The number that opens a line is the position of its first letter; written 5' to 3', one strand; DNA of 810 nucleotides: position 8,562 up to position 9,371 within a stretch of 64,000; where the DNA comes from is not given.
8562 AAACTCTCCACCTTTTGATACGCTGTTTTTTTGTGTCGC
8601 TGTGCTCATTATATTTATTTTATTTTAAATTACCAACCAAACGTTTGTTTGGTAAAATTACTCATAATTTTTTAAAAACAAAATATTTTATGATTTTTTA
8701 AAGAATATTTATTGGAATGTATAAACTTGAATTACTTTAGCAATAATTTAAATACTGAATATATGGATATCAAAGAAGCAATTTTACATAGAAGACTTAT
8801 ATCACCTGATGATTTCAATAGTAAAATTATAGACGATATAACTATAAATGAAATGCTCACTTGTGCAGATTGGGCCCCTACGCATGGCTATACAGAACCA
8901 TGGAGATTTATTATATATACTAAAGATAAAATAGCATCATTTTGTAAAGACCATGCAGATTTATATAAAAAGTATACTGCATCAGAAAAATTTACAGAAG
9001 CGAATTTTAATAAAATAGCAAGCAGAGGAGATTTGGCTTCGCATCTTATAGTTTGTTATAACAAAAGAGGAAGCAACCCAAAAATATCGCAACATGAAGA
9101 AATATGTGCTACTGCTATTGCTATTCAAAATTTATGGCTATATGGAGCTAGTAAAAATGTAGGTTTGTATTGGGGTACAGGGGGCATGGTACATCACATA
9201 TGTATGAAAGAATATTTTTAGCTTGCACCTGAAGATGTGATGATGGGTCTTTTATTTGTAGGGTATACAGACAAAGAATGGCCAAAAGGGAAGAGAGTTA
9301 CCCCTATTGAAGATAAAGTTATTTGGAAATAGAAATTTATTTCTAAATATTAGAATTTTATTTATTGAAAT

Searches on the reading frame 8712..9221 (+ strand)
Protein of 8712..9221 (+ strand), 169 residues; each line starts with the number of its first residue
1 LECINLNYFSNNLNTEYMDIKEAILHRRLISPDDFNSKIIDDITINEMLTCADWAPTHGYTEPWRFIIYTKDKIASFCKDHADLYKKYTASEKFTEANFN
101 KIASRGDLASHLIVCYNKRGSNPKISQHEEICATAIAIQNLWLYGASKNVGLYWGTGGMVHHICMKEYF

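Call 56: search_protein_families(library=pfam, proteins=[window:8712-9221:+], max_evalue=0.001)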
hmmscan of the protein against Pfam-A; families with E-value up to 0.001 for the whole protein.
window:8712-9221:+ (169 aa): 1 family
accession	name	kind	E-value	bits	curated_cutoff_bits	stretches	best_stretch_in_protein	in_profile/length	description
PF00881.29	Nitroreductase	-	1.5e-13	51.7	23.5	1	35-157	10-142/167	Nitroreductase family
